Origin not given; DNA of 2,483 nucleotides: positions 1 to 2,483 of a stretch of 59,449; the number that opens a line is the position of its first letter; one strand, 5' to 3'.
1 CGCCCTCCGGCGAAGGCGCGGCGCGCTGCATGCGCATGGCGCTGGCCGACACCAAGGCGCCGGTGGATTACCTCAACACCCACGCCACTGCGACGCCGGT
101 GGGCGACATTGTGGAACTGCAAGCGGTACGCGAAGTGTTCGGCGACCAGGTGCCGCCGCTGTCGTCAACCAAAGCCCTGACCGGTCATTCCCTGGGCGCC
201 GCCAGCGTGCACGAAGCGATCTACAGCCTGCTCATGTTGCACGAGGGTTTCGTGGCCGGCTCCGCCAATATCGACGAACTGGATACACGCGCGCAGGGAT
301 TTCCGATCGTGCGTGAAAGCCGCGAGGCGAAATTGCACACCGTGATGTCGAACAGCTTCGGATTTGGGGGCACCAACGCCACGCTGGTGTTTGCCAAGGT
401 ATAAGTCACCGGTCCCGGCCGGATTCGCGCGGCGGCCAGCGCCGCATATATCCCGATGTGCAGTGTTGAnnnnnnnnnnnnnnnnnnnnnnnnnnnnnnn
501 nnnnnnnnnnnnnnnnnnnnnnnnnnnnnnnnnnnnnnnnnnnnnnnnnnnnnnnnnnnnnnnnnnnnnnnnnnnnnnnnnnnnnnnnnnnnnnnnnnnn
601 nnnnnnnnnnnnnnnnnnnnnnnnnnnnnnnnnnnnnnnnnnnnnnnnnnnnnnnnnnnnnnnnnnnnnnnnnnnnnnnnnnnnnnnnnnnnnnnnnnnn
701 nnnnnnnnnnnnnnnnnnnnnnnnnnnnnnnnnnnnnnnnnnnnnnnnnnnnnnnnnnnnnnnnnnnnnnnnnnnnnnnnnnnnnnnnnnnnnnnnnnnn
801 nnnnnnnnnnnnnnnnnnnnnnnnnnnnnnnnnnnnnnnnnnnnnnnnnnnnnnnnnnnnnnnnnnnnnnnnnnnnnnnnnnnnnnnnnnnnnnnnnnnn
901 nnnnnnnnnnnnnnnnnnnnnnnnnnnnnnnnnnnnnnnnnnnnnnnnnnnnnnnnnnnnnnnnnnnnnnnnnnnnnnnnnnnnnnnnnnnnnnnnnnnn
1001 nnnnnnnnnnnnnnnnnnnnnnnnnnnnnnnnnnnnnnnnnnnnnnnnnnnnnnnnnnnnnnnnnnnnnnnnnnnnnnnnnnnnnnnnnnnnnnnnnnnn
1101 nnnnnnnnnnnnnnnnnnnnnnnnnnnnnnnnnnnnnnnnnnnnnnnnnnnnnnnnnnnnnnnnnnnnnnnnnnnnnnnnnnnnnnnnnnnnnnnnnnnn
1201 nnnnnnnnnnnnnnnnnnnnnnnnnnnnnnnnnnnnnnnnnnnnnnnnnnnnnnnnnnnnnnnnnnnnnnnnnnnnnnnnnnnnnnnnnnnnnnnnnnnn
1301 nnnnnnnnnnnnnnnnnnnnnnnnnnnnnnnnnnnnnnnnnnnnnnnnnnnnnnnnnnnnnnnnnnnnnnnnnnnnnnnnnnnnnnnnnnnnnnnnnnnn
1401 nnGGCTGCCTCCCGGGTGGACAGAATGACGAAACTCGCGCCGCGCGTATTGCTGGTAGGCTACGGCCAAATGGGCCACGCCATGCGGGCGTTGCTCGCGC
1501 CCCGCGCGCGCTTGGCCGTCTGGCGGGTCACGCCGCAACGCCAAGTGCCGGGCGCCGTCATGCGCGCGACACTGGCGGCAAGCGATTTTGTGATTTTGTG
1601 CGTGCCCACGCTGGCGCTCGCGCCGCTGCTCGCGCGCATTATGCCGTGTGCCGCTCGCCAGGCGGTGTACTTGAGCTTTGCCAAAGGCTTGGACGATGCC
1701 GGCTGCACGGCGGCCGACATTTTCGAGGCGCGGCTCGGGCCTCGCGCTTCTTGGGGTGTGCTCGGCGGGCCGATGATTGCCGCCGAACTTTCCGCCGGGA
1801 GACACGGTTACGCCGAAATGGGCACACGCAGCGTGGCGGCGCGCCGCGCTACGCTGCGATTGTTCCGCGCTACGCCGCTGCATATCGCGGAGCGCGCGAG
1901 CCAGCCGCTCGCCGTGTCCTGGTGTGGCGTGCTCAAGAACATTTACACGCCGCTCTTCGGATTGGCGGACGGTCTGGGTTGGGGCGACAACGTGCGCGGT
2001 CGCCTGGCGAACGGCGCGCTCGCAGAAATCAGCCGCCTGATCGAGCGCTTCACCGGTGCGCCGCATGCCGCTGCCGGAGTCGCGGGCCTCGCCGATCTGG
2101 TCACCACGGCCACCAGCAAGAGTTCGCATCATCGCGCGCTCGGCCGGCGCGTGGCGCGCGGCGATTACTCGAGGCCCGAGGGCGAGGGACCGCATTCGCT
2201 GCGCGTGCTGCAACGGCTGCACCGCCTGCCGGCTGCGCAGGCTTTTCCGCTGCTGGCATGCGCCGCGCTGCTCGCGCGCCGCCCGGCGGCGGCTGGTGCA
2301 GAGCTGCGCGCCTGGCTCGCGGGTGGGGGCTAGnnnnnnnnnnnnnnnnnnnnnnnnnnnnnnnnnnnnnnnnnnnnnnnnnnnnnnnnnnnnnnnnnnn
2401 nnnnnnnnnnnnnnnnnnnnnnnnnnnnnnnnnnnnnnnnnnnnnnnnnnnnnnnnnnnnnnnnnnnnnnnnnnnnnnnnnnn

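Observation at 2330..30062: The gene content mirrors dormancy / low-oxygen persistence regulons (mycobacterial DosR, Burkholderia lxa locus) but is wired to a Crp/Fnr box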

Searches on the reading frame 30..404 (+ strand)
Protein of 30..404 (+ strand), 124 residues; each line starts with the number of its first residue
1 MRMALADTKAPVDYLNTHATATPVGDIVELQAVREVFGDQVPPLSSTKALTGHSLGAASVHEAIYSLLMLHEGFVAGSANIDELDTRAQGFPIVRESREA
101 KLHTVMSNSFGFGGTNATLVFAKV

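Call 11: search_protein_families(library=pfam, proteins=[window:30-404:+], max_evalue=0.01)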
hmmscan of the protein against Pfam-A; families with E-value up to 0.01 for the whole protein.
window:30-404:+ (124 aa): 2 families
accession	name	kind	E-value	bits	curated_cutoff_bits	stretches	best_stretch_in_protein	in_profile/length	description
PF02801.28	Ketoacyl-synt_C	-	1.6e-20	73.7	20.8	1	2-81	32-118/119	Beta-ketoacyl synthase, C-terminal domain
PF16197.11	KAsynt_C_assoc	-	0.0087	16.9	33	0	92-121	14-43/111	Ketoacyl-synthetase C-terminal extension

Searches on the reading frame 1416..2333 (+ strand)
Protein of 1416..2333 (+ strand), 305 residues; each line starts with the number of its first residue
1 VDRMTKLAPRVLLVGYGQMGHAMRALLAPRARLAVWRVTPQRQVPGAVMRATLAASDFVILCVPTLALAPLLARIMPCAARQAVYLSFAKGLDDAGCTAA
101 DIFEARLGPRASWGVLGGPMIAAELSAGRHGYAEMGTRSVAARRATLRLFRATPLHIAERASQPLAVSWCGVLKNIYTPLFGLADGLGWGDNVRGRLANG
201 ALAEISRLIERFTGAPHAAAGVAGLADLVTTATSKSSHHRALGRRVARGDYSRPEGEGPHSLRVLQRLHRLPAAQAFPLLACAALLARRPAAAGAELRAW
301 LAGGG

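Call 11: search_protein_families(library=pfam, proteins=[window:1416-2333:+], max_evalue=0.01)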
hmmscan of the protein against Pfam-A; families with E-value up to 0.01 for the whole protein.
window:1416-2333:+ (305 aa): 2 families
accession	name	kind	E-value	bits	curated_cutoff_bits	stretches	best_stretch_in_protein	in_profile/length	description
PF07479.19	NAD_Gly3P_dh_C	-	3.8e-20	73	25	1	166-250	4-88/142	NAD-dependent glycerol-3-phosphate dehydrogenase C-terminus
PF01210.29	NAD_Gly3P_dh_N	-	5.8e-08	33.3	23.1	1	49-128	63-143/158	NAD-dependent glycerol-3-phosphate dehydrogenase N-terminus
